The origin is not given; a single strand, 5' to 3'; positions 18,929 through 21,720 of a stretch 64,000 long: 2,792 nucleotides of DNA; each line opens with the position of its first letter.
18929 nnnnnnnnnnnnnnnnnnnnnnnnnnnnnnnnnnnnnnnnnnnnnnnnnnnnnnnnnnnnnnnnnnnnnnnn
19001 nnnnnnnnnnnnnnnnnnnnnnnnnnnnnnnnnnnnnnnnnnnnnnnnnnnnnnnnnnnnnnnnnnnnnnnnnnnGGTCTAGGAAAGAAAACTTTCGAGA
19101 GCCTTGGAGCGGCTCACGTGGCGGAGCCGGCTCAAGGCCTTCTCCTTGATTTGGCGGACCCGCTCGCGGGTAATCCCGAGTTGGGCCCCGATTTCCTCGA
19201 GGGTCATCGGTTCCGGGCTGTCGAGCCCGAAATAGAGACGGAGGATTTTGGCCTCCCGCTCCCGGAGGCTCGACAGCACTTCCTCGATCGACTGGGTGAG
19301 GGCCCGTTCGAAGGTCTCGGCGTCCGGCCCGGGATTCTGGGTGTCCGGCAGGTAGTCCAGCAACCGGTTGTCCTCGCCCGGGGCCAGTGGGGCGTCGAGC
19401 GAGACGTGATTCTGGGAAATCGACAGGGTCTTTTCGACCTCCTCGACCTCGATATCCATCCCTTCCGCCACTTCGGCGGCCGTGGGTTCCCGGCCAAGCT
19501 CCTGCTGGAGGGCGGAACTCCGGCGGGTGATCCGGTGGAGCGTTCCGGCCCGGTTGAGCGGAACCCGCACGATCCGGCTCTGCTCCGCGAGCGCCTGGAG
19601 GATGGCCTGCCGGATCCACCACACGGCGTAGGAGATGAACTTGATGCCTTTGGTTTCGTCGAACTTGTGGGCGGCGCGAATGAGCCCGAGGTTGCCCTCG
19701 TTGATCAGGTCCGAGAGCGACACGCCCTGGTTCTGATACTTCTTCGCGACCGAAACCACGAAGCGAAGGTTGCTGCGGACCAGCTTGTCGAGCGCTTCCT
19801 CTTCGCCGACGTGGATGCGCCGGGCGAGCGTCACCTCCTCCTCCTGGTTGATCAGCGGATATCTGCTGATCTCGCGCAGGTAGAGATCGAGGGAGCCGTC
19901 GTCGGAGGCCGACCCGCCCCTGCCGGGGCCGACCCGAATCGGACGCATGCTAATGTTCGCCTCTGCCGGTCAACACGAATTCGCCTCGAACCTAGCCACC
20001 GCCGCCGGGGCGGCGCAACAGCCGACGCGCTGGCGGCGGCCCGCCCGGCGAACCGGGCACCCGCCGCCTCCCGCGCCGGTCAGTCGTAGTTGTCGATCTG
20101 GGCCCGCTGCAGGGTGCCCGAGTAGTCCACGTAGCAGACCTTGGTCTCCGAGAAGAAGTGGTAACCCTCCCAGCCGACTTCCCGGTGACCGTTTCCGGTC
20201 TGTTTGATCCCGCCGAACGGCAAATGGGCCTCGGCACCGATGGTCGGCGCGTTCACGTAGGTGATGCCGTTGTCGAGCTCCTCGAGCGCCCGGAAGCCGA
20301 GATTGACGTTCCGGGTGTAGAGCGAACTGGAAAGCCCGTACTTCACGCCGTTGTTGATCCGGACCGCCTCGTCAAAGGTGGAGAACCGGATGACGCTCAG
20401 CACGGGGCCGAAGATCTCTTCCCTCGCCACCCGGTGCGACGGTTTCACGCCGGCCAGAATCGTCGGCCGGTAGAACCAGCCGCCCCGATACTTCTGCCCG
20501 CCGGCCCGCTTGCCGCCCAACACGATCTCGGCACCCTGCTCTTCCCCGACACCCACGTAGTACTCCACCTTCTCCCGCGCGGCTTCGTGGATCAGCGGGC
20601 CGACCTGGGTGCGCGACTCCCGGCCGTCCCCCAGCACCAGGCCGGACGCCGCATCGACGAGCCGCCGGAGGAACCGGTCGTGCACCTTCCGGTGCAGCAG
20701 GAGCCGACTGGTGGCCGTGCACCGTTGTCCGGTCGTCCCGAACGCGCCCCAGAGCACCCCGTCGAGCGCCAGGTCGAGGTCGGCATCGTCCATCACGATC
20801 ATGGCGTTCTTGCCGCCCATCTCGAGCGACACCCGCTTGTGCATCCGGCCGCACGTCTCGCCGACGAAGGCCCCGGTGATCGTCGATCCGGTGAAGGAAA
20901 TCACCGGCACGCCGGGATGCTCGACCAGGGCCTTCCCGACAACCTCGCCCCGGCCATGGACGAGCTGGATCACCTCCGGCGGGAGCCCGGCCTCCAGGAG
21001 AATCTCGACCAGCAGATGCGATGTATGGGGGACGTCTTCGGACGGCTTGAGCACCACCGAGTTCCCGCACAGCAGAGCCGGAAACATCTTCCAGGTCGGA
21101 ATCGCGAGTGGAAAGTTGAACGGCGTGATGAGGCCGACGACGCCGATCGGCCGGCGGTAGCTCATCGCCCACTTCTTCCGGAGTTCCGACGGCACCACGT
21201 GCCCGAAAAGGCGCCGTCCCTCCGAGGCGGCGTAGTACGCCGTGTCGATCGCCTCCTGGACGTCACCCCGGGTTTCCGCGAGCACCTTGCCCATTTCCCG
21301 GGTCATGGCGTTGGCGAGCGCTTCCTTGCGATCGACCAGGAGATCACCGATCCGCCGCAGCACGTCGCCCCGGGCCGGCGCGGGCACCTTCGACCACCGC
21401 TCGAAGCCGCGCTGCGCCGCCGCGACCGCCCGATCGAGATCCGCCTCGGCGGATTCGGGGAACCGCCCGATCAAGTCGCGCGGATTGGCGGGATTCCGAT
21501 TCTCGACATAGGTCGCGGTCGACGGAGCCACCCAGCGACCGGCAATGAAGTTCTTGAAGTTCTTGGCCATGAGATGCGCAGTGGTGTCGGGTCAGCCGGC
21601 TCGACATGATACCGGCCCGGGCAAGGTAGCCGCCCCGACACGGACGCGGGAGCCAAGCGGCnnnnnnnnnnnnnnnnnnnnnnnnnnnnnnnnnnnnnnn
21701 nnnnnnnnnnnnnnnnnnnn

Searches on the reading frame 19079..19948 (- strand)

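Call 40: search_protein_families(library=pfam, proteins=[window:19079-19948:-], max_evalue=0.01)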
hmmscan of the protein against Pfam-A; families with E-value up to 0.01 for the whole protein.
window:19079-19948:- (289 aa): 5 families
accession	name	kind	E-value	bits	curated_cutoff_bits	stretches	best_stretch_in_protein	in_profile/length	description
PF04539.22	Sigma70_r3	-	8e-21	74.4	25.3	1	137-209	3-75/78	Sigma-70 region 3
PF04542.20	Sigma70_r2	-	3.3e-20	72.1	24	1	56-125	1-70/71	Sigma-70 region 2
PF04545.22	Sigma70_r4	-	2.6e-18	65.7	24.1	1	224-277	1-50/50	Sigma-70, region 4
PF00140.25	Sigma70_r1_2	-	2.5e-12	47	22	1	19-51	2-34/34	Sigma-70 factor, region 1.2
PF12840.13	HTH_20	-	0.00067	20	27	0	241-262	12-33/51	Helix-turn-helix domain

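Call 52: search_protein_families(library=ncbifam, proteins=[window:19079-19948:-], max_evalue=0.00001)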
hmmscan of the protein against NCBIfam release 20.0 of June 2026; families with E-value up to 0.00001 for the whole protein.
window:19079-19948:- (289 aa): 47 families (the best 25 are shown)
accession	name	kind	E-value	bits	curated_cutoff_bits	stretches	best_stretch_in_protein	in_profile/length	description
NF006666.0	PRK09210.1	equivalog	1.5e-89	300.9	572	1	20-288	101-369/370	RNA polymerase sigma factor RpoD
NF004208.0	PRK05658.1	equivalog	1.2e-88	298.7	555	1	51-288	392-629/631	RNA polymerase sigma factor RpoD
TIGR02394.1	rpoS_proteo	equivalog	1.6e-82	277.2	378.7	1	19-284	14-279/285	RNA polymerase sigma factor RpoS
TIGR02997.1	Sig70-cyanoRpoD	subfamily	2.1e-81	273.4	384.5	1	50-276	73-298/298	RNA polymerase sigma factor, RpoD/SigA family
TIGR02393.1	RpoD_Cterm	equivalog_domain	9.6e-81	270.9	354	1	53-288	2-237/238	RNA polymerase sigma factor RpoD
NF004207.0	PRK05657.1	equivalog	4.7e-80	269.4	394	1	20-285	58-323/329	RNA polymerase sigma factor RpoS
NF005643.0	PRK07406.1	equivalog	5.4e-80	269.4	500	1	50-287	159-395/397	RNA polymerase sigma factor RpoD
NF041931.2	MzaA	equivalog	7.8e-78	263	800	1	50-288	474-714/726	MZA anti-phage system associated sigma-70 family RNA polymerase sigma factor MzaA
NF004561.0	PRK05901.1-3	equivalog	1.7e-74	251.9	582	1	51-288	299-536/537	RNA polymerase sigma factor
NF004560.0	PRK05901.1-1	equivalog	6.3e-74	249.9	711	1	51-288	278-515/516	RNA polymerase sigma factor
NF005920.0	PRK07921.1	subfamily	1.1e-73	248.1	464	1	50-287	89-326/328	RNA polymerase sigma factor SigB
NF004562.0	PRK05901.1-4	equivalog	9.6e-68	229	779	1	50-288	315-553/571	RNA polymerase sigma factor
NF005785.0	PRK07598.1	equivalog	7.6e-66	222.6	554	1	50-288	174-411/415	RNA polymerase sigma factor SigC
NF004564.0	PRK05901.2-2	equivalog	2.5e-64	217.8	617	1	23-288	216-493/500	RNA polymerase sigma factor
NF005642.0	PRK07405.1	subfamily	3.9e-63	213.6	524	1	43-278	75-308/318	RNA polymerase sigma factor SigD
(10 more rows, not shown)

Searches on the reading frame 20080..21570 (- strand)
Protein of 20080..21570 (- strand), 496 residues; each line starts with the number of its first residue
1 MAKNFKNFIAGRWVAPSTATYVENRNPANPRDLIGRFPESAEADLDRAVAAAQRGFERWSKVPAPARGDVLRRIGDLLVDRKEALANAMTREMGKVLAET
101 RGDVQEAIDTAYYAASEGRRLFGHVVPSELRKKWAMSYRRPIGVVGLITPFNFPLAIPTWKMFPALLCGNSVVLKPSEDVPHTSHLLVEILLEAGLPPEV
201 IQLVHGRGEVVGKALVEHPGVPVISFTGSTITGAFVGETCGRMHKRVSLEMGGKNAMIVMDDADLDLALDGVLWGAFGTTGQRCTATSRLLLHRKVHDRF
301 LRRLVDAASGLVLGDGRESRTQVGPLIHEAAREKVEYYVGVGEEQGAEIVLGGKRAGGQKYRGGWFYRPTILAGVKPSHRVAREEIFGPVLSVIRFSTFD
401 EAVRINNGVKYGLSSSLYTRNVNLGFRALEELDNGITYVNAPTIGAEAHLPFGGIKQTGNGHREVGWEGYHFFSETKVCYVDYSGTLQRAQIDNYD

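Call 52: search_protein_families(library=ncbifam, proteins=[window:20080-21570:-], max_evalue=0.00001)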
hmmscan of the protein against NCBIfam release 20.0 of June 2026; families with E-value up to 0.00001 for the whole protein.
window:20080-21570:- (496 aa): 43 families (the best 25 are shown)
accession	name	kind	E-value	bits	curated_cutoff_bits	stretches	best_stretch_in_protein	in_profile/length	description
NF042993.1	AlphKGSA_gudD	equivalog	2.6e-146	488.1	770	1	3-481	2-480/481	alpha-ketoglutaric semialdehyde dehydrogenase GucD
NF052305.1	DioxValDhHalo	equivalog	2.5e-144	481.8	750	1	1-483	1-483/483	2,5-dioxovalerate dehydrogenase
TIGR02299.1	HpaE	equivalog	2.5e-127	425.5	638.35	1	6-481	2-476/488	5-carboxymethyl-2-hydroxymuconate semialdehyde dehydrogenase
TIGR01804.1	BADH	equivalog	4.1e-120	401.4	668.6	1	8-476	1-466/467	betaine-aldehyde dehydrogenase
NF050084.1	pip_6_carb_DH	equivalog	8.3e-117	391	730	1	32-491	8-470/475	L-piperidine-6-carboxylate dehydrogenase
NF009725.0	PRK13252.1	equivalog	3.9e-113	378.5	593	1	4-483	6-481/488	betaine-aldehyde dehydrogenase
NF002852.0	PRK03137.1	subfamily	1.8e-112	376.7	648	1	3-477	35-508/514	L-glutamate gamma-semialdehyde dehydrogenase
NF010000.0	PRK13473.1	subfamily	1.7e-111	373.2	615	1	6-462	4-454/475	aminobutyraldehyde dehydrogenase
TIGR01780.1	SSADH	subfamily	4.7e-111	371.8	646.35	1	26-477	3-448/448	succinate-semialdehyde dehydrogenase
NF045736.1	PaDhStyDRhodo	equivalog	2.7e-107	359.3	800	1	7-479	5-475/479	phenylacetaldehyde dehydrogenase StyD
NF007497.0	PRK10090.1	equivalog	5.7e-107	358.4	500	1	3-483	5-479/480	aldehyde dehydrogenase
NF006916.0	PRK09407.1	equivalog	2.3e-106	356.5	521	1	23-478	37-489/526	succinic semialdehyde dehydrogenase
NF045735.1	PaDhStyDPseudo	equivalog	3.2e-106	355.9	850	1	7-479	5-479/483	phenylacetaldehyde dehydrogenase StyD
NF040792.1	glyc_ald_dh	equivalog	3.5e-106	356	760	1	6-486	2-478/488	D-glyceraldehyde dehydrogenase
TIGR01722.1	MMSDH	subfamily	3.9e-105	352.3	448.5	1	6-479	2-473/477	CoA-acylating methylmalonate-semialdehyde dehydrogenase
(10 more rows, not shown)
